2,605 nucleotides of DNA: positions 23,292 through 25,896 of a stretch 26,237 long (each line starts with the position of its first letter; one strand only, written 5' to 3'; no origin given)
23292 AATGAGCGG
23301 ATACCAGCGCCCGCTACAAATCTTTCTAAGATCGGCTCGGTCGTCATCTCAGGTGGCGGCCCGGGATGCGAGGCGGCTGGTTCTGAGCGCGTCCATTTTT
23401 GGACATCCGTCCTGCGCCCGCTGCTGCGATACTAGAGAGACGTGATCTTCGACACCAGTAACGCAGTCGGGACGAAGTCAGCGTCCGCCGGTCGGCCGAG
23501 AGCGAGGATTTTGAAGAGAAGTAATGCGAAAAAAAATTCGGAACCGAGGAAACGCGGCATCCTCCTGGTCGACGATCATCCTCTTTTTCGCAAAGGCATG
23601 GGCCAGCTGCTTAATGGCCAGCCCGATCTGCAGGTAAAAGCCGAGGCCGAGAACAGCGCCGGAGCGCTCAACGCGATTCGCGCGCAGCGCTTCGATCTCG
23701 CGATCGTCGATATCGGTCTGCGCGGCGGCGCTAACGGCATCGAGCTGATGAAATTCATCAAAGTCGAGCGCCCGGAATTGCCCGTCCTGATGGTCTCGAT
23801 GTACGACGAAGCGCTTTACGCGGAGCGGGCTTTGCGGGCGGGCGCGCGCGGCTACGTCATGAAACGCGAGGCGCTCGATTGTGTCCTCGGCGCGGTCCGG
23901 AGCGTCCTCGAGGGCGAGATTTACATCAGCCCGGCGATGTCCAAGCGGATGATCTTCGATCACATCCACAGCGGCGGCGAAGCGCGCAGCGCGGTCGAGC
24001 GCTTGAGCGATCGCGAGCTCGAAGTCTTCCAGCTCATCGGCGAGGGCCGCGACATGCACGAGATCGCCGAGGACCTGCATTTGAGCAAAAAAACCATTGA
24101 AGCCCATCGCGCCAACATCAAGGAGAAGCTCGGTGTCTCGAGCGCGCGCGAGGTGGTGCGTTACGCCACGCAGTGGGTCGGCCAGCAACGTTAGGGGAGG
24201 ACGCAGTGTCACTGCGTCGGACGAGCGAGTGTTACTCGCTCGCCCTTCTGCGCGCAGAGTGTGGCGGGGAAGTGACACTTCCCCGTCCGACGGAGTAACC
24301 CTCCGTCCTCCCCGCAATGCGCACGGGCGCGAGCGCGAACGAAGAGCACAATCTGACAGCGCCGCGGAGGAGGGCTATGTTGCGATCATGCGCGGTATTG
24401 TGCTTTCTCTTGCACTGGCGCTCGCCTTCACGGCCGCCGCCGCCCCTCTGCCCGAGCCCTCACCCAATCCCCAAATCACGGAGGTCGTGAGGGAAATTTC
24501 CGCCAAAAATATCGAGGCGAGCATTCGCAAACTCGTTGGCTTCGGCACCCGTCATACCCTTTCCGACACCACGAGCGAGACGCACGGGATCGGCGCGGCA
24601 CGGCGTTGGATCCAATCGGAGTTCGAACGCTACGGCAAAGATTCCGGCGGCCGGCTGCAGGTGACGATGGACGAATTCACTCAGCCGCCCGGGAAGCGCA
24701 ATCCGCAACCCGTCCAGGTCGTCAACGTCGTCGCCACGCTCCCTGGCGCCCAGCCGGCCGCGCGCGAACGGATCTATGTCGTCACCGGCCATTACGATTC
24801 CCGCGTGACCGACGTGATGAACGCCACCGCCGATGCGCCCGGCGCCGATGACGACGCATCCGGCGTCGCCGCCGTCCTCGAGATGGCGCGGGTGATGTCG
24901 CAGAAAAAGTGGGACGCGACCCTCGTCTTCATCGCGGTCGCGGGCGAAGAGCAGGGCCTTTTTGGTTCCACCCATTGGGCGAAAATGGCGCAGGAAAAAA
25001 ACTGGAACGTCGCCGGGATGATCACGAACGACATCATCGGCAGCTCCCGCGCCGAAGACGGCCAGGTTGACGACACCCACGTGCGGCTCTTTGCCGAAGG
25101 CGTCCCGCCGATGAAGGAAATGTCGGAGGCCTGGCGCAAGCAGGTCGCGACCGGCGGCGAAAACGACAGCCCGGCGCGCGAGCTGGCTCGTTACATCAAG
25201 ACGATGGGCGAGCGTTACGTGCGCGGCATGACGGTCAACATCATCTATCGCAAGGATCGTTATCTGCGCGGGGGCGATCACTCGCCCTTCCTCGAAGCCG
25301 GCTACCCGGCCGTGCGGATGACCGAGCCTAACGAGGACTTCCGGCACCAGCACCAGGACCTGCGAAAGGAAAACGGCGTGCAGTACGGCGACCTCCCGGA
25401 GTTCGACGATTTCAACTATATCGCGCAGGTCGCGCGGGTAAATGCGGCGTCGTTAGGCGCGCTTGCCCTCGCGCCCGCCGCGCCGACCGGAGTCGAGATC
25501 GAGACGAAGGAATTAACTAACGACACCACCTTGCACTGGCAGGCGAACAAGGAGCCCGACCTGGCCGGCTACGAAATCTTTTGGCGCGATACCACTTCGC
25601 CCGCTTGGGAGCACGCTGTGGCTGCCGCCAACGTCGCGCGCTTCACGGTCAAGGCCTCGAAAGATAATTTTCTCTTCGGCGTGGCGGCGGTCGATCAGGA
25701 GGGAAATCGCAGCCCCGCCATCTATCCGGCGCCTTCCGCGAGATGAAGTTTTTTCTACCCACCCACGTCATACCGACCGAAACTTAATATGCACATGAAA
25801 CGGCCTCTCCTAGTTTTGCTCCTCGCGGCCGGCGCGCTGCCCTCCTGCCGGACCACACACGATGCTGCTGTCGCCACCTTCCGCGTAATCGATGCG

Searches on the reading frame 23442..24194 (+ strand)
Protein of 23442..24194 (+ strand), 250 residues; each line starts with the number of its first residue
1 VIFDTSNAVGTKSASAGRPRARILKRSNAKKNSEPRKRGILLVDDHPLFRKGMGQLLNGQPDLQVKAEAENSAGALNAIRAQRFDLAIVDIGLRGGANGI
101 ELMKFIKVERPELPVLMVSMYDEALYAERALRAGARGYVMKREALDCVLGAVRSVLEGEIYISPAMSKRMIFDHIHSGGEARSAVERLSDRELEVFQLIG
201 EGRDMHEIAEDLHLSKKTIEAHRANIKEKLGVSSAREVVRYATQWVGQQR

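Call 10: search_protein_families(library=pfam, proteins=[window:23442-24194:+], max_evalue=0.01)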
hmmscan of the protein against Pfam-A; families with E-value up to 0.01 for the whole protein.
window:23442-24194:+ (250 aa): 5 families
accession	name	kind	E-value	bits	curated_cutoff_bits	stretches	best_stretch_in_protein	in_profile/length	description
PF00072.30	Response_reg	-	9.8e-24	84.1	30.2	1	40-148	1-106/111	Response regulator receiver domain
PF00196.25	GerE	-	1.8e-17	63.1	23.5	1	187-242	2-57/57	Bacterial regulatory proteins, luxR family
PF08281.18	Sigma70_r4_2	-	5.3e-05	23.2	25.7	1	181-230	4-54/54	Sigma-70, region 4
PF14493.12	HTH_40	-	0.0041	17.8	27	1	194-228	4-38/89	Helix-turn-helix domain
PF04545.22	Sigma70_r4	-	0.0052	16.7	24.1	0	185-220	2-38/50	Sigma-70, region 4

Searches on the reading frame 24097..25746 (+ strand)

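Call 10: search_protein_families(library=pfam, proteins=[window:24097-25746:+], max_evalue=0.01)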
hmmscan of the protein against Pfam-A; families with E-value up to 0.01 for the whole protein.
window:24097-25746:+ (549 aa): 3 families
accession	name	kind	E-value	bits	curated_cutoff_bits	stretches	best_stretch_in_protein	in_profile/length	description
PF04389.22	Peptidase_M28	-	1.9e-30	106.5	21.3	1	210-421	1-172/193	Peptidase family M28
PF01546.33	Peptidase_M20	-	8.7e-08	32.7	24.6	1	244-418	27-183/206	Peptidase family M20/M25/M40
PF05343.19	Peptidase_M42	-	0.0039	16.7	23.2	1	252-298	134-180/292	M42 glutamyl aminopeptidase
